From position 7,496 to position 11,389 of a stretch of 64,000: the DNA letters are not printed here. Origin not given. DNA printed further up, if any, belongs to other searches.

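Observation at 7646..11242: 1198-aa secreted protein fusing a tyrosinase-like type-3 copper domain to a VWA domain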

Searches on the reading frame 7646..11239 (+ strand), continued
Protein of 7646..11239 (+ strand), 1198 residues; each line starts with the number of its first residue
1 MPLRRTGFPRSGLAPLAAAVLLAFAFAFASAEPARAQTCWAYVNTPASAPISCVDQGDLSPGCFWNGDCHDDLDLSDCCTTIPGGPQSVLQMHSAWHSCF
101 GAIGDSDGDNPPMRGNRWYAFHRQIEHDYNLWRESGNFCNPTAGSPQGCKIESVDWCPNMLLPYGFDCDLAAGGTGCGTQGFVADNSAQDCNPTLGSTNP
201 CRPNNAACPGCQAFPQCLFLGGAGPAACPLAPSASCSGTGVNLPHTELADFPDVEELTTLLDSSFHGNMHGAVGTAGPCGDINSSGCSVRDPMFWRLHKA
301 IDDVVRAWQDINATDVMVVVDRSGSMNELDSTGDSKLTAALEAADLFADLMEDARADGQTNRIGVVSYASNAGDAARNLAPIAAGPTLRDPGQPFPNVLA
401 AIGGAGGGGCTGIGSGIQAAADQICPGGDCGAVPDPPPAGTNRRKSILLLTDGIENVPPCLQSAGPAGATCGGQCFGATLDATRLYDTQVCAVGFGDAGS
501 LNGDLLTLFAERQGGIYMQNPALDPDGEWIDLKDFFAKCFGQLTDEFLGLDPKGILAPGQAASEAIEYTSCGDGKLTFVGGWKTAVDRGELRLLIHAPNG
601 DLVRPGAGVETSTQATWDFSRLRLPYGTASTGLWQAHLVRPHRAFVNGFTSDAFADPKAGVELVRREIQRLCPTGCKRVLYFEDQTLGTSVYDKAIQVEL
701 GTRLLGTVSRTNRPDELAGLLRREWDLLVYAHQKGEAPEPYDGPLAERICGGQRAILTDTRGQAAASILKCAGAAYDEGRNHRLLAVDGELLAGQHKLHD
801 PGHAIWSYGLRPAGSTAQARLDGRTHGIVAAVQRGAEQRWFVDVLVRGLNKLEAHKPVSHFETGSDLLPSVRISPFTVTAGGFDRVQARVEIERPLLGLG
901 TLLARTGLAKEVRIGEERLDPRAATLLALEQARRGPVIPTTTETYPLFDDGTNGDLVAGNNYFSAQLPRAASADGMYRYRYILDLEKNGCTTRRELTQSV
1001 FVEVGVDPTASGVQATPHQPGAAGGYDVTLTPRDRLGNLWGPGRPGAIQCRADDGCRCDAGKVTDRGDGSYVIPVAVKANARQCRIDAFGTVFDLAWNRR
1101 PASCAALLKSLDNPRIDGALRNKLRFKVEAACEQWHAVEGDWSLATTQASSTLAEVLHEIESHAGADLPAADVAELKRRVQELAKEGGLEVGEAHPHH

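Call 7: find_homologous_proteins(query=window:7646-11239:+)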
Query window:7646-11239:+ (1198 aa): 158 proteins with E <= 0.001 among 8000 candidates; the best 120 are listed.
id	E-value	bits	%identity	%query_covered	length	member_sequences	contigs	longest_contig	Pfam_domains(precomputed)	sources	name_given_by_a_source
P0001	0.0e+0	2813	100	100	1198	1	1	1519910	PF00264.26,PF13519.13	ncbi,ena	-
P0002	0.0e+0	2314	84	97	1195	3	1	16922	PF00264.26,PF13519.13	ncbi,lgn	-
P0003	0.0e+0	2135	77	99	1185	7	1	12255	PF00264.26,PF13519.13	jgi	jgi:hypothetical protein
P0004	0.0e+0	2047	78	92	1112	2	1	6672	PF00264.26,PF13519.13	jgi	jgi:hypothetical protein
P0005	0.0e+0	2030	75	97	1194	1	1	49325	PF00264.26,PF13519.13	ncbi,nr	ncbi:MAG TPA: vWA domain-containing protein [Thermoanaerobaculia bacterium]|nr:vWA domain-containing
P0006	0.0e+0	1678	64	99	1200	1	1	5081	PF00264.26,PF13519.13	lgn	-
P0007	0.0e+0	1579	60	99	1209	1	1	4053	PF00264.26,PF13519.13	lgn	-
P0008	0.0e+0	1571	59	98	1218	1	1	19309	PF00264.26,PF13519.13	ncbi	-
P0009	0.0e+0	1539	59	98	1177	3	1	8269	PF00264.26,PF13519.13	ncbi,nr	ncbi:MAG TPA: vWA domain-containing protein [Thermoanaerobaculia bacterium]|nr:vWA domain-containing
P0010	0.0e+0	1524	61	97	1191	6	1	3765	PF00264.26,PF13519.13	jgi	jgi:hypothetical protein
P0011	0.0e+0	1524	58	99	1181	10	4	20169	PF00264.26,PF13519.13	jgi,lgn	jgi:hypothetical protein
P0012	0.0e+0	1439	57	97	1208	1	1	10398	PF00264.26,PF13519.13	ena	-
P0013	0.0e+0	1183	53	89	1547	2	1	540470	PF00963.25,PF13519.13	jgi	jgi:hypothetical protein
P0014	0.0e+0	1135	53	89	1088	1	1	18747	PF00264.26,PF00092.35,PF13519.13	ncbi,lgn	-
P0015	0.0e+0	1081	48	98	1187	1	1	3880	PF00092.35,PF13519.13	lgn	-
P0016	0.0e+0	1075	50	91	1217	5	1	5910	PF00264.26,PF00092.35,PF13519.13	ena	-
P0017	0.0e+0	1066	49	91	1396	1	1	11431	PF00264.26,PF00092.35,PF13519.13,PF01323.27,PF13462.13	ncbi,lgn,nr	ncbi:MAG TPA: thioredoxin domain-containing protein [Pyrinomonadaceae bacterium]|nr:thioredoxin doma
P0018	0.0e+0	1063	51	90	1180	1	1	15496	PF00092.35,PF13519.13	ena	-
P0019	0.0e+0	1050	48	91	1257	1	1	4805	PF00264.26,PF00092.35,PF13519.13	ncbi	-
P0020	0.0e+0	1048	48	90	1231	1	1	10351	PF00264.26,PF00092.35,PF13519.13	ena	-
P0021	0.0e+0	1047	48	91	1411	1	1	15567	PF00264.26,PF00092.35,PF13519.13,PF01323.27,PF13462.13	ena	-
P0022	0.0e+0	1042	49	90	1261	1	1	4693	PF00264.26,PF00092.35,PF13519.13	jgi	jgi:hypothetical protein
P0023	0.0e+0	1040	48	91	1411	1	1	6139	PF00264.26,PF00092.35,PF13743.13,PF13519.13,PF13098.14,PF01323.27,PF13462.13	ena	-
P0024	0.0e+0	1033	49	91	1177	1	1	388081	PF00092.35,PF13519.13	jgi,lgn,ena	-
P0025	0.0e+0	1025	48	91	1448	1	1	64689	PF00264.26,PF00092.35,PF13519.13,PF01323.27,PF13462.13,PF09134.17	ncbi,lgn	ncbi:MAG: thioredoxin domain-containing protein [Pyrinomonadaceae bacterium]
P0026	0.0e+0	1023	48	91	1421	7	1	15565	PF00264.26,PF00092.35,PF13743.13,PF13519.13,PF13098.14,PF01323.27,PF13462.13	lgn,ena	-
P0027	0.0e+0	1019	49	88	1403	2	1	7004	PF00264.26,PF00092.35,PF13519.13,PF01323.27,PF13462.13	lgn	-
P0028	0.0e+0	1019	48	88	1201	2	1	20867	PF00264.26,PF00092.35,PF13519.13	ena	-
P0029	0.0e+0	1015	47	91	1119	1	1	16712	PF00264.26,PF00092.35,PF13519.13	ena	-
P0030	2.4e-298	1011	48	92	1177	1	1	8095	PF00092.35,PF13519.13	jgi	jgi:von Willebrand factor type A domain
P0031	3.5e-298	1011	46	97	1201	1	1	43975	PF00264.26,PF13519.13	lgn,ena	-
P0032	8.5e-298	1009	48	92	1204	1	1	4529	PF00264.26,PF00092.35,PF13519.13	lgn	-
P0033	2.4e-296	1005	48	91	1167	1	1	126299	PF00092.35,PF13519.13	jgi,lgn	jgi:hypothetical protein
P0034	5.3e-296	1003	49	89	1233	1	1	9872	PF00264.26,PF00092.35,PF13519.13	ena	-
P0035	3.0e-295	1001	48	90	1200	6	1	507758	PF00092.35,PF13519.13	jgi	jgi:von Willebrand factor type A domain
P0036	4.3e-295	1000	48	90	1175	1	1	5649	PF00092.35,PF13519.13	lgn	-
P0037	9.9e-294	996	47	90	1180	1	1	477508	PF00264.26,PF00092.35,PF13519.13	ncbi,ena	-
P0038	2.5e-293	995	49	91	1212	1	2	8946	PF00092.35,PF13519.13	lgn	-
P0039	3.1e-291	988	48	91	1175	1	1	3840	PF00092.35,PF13519.13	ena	-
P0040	3.3e-291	988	48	89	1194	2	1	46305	PF00092.35,PF13519.13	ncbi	-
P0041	4.3e-291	987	48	89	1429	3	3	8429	PF00092.35,PF13519.13,PF13098.14,PF01323.27,PF13462.13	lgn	-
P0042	4.8e-291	987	45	97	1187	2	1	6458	PF00092.35,PF13519.13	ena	-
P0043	6.2e-291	987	48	91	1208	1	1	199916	PF00092.35,PF13519.13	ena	-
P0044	2.1e-290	985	47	91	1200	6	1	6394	PF00264.26,PF13519.13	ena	-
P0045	2.1e-290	985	45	91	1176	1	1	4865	PF00264.26,PF00092.35,PF13519.13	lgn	-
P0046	2.3e-290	985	48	89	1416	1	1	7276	PF00092.35,PF13519.13,PF13098.14,PF01323.27,PF13462.13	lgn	-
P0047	7.1e-290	983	48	90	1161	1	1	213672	PF00092.35,PF13519.13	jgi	jgi:hypothetical protein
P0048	5.3e-289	980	48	88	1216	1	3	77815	PF13519.13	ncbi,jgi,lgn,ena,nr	ncbi:MAG TPA: vWA domain-containing protein [Thermoanaerobaculia bacterium]|nr:vWA domain-containing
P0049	5.5e-289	980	47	89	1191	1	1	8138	PF00092.35,PF13519.13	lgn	-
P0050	5.8e-288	977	47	90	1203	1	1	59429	PF13519.13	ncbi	-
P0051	9.5e-288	976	47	91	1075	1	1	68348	PF00264.26,PF13519.13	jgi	jgi:von Willebrand factor type A domain/Common central domain of tyrosinase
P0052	1.2e-287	976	46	90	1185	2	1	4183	PF00092.35,PF13519.13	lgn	-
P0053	5.5e-287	974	49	88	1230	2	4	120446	PF00092.35,PF13519.13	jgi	jgi:hypothetical protein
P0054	1.4e-285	969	47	91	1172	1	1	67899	PF00264.26,PF00092.35,PF13519.13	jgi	jgi:hypothetical protein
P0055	2.9e-285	968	48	88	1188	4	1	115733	PF13519.13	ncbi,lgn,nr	ncbi:MAG TPA: VWA domain-containing protein [Thermoanaerobaculia bacterium]|nr:VWA domain-containing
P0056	5.9e-285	967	45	90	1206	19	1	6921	PF00264.26,PF00092.35,PF13519.13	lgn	-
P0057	7.7e-285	966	48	89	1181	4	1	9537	PF00092.35,PF13519.13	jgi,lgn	-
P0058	2.8e-284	965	45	91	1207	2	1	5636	PF00264.26,PF00092.35,PF13519.13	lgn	-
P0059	6.1e-284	964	48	89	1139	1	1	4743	PF00264.26,PF00092.35,PF13519.13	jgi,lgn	jgi:hypothetical protein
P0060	6.2e-284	963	47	90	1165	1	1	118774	PF00092.35,PF13519.13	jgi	jgi:hypothetical protein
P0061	1.1e-283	963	48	91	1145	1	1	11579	PF00092.35,PF13519.13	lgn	-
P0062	3.6e-283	961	47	90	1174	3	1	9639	PF00092.35,PF13519.13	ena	-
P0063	4.1e-283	961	47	88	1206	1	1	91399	PF00092.35,PF13519.13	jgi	jgi:hypothetical protein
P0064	4.3e-283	961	46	89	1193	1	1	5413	PF00092.35,PF13519.13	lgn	-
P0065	8.7e-283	960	44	74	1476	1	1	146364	PF00092.35,PF13519.13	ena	-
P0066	1.1e-282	959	45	99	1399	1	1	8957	PF00092.35,PF13519.13,PF01323.27,PF13462.13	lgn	-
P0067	1.2e-282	959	47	93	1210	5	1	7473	PF00092.35,PF13519.13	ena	-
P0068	1.6e-280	952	46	90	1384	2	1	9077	PF00264.26,PF00092.35,PF13519.13,PF01483.28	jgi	-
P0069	2.9e-280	951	44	95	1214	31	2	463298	PF00264.26,PF00092.35,PF13519.13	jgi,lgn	jgi:hypothetical protein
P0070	3.1e-279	948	48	89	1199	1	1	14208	PF00092.35,PF13519.13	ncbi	-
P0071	9.8e-279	946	46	90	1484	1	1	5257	PF00264.26,PF13519.13,PF01483.28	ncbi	-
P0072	1.8e-278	945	47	90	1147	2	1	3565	PF13519.13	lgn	-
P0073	1.0e-277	943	45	98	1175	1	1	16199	PF00092.35,PF13519.13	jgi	jgi:von Willebrand factor type A domain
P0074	1.2e-277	943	47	89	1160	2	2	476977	PF00264.26,PF00092.35,PF13519.13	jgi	-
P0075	1.7e-276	939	46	92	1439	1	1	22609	PF00264.26,PF00092.35,PF13519.13,PF01483.28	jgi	jgi:subtilisin-like proprotein convertase family protein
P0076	1.6e-275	936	46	90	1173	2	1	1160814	PF00092.35,PF13519.13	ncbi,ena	-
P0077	1.9e-275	935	45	89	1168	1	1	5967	PF00264.26,PF00092.35,PF13519.13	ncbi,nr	ncbi:MAG TPA: vWA domain-containing protein [Candidatus Angelobacter sp.]|nr:vWA domain-containing p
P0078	3.1e-275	935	47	89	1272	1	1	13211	PF13519.13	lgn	-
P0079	4.7e-274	931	46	91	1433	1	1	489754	PF00264.26,PF13519.13,PF01483.28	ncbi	-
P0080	6.3e-274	930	46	89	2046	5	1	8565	PF04151.22,PF00264.26,PF00092.35,PF13519.13,PF07705.18,PF00082.28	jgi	jgi:hypothetical protein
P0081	1.7e-273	929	46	90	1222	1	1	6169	PF00092.35,PF13519.13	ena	-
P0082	5.2e-273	927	45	89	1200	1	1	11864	PF00092.35,PF13519.13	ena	-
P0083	7.1e-273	927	45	90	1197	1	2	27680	PF00092.35,PF13519.13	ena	-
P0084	1.2e-272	926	44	90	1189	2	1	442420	PF00264.26,PF00092.35,PF13519.13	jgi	jgi:hypothetical protein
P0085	1.2e-271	923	46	92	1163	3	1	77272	PF00092.35,PF13519.13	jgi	jgi:Mg-chelatase subunit ChlD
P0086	3.9e-271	921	45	90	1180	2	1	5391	PF00264.26,PF00092.35,PF13519.13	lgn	-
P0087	2.1e-270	919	46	88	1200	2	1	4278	PF00092.35,PF13519.13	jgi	jgi:hypothetical protein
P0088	1.3e-268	913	46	89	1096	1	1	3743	PF00092.35,PF13519.13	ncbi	-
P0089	1.5e-268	913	46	91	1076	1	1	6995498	PF00264.26,PF00092.35,PF13519.13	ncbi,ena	-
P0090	1.8e-268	912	47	84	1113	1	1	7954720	PF00264.26,PF00092.35,PF13519.13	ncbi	ncbi:VWA domain-containing protein [Bradyrhizobium sp. TZ2]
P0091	2.1e-268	912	45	91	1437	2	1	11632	PF00264.26,PF00092.35,PF13519.13,PF01483.28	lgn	-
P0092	1.7e-267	909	47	84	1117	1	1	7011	PF00264.26,PF00092.35,PF13519.13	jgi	-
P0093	4.4e-267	908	62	53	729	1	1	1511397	PF00264.26,PF13519.13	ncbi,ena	-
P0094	5.6e-267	907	44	94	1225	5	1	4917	PF00092.35,PF13519.13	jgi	jgi:hypothetical protein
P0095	6.7e-267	907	47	88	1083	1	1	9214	PF00092.35,PF13519.13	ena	-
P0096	2.6e-266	905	45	90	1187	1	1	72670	PF00092.35,PF13519.13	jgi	-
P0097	1.7e-265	902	45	87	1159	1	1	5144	PF00092.35,PF13519.13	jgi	jgi:hypothetical protein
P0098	6.0e-265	901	46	90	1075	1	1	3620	PF00092.35,PF13519.13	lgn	-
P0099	2.5e-264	899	43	91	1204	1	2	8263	PF00092.35,PF13519.13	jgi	jgi:hypothetical protein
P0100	3.4e-264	898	44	98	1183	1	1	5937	PF00092.35,PF13519.13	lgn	-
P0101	5.2e-264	897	45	90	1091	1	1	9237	PF00092.35,PF13519.13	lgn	-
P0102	6.3e-264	897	45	89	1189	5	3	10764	PF00092.35,PF13519.13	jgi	jgi:hypothetical protein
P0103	6.4e-264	897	46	91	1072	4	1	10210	PF00264.26,PF13519.13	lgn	-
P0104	3.0e-263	895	45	88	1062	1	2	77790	PF00264.26,PF13519.13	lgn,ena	-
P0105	1.2e-260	886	45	89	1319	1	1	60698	PF00264.26,PF00092.35,PF13519.13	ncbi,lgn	-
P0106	1.7e-260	886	45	89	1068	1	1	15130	PF13519.13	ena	-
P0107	9.9e-260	883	45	90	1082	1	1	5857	PF13519.13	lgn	-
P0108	4.2e-259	881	45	89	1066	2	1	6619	PF00264.26,PF13519.13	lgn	-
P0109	3.9e-258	878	52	69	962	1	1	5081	PF00092.35,PF13519.13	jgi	jgi:hypothetical protein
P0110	3.5e-255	868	45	90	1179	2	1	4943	PF00092.35,PF13519.13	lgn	-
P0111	4.7e-255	868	45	89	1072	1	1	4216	PF00264.26,PF13519.13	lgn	-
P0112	5.1e-255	868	45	88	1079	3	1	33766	PF00264.26,PF00092.35,PF13519.13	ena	-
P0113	1.3e-254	866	45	90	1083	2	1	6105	PF13519.13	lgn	-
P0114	2.0e-254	866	44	92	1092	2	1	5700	PF00092.35,PF13519.13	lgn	-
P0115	3.3e-254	865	44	90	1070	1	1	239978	PF13519.13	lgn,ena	-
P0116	1.3e-252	860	47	75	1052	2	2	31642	PF00092.35,PF13519.13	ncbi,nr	ncbi:VWA domain-containing protein [bacterium]|nr:VWA domain-containing protein [bacterium] MCI06018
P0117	5.0e-252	858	44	88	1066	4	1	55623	PF00264.26,PF13519.13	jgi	jgi:hypothetical protein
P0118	4.3e-250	851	44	90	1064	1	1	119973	PF13519.13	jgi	-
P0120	8.6e-249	847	44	90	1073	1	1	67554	PF13519.13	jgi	-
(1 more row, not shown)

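Call 15: find_encoding_contigs(protein=P0001, flank=10000, max_places=3)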
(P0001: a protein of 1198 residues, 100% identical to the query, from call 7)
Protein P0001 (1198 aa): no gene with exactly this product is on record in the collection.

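Call 17: find_related_loci(query=window:7646-11239:+, collection=genome_contigs, flank=10000)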
Query window:7646-11239:+ (1198 aa) in genome_contigs; peptide patterns used: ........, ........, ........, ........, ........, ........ (x = any residue, [..] = any of these).
55 stretches matched a pattern; 11 encode a relative of the query (tblastn E <= 1e-3); 11 distinct loci.
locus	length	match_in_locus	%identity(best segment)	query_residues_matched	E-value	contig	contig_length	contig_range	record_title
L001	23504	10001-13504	84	31-1198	0e+0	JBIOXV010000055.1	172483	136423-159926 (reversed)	MAG: Thermoanaerobaculia bacterium isolate MAG047 k127_2597130, whole genome shotgun sequence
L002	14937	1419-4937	75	33-1198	0e+0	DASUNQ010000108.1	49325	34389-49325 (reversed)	MAG TPA_asm: Thermoanaerobaculia bacterium isolate SMAG_U1604 k141_1094369, whole genome shotgun sequence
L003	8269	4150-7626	59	20-1190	0e+0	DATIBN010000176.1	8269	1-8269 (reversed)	MAG TPA_asm: Thermoanaerobaculia bacterium isolate SMAG_U16291 k141_1936797, whole genome shotgun sequence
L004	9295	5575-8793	45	8-1106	0e+0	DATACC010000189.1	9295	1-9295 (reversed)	MAG TPA_asm: Thermoanaerobaculia bacterium isolate SMAG_U6714 k141_1561559, whole genome shotgun sequence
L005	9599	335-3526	45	9-1095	0e+0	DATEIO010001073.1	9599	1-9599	MAG TPA_asm: Thermoanaerobaculia bacterium isolate SMAG_U8840 k141_1606626, whole genome shotgun sequence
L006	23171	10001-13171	46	10-1102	0e+0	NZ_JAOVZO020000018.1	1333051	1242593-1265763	Tahibacter soli strain BL contig_4, whole genome shotgun sequence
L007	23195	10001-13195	43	8-1101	0e+0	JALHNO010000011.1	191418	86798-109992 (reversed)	MAG: Proteobacteria bacterium isolate Bin_66_1 c_000000000454, whole genome shotgun sequence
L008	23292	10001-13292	62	37-1124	0e+0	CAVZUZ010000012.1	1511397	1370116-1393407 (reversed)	MAG: Thermoanaerobaculaceae bacterium isolate MFD06742.bin.2.42 genome assembly, contig: contig_23422, whole genome shot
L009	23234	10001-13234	44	2-1101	0e+0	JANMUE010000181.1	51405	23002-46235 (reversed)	MAG: Lysobacterales bacterium isolate SOY_29_concoct_220_sub SOY_29_k141_3143102, whole genome shotgun sequence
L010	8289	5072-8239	45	24-1103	0e+0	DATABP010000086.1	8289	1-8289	MAG TPA_asm: Thermoanaerobaculia bacterium isolate SMAG_U6701 k141_1138892, whole genome shotgun sequence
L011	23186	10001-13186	43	1-1101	0e+0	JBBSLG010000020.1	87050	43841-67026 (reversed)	MAG: Lysobacterales bacterium isolate metawrap_LS4_57 metawrap_LS4_57_K_1570737_L_87050_cov_17.1970, whole genome shotgu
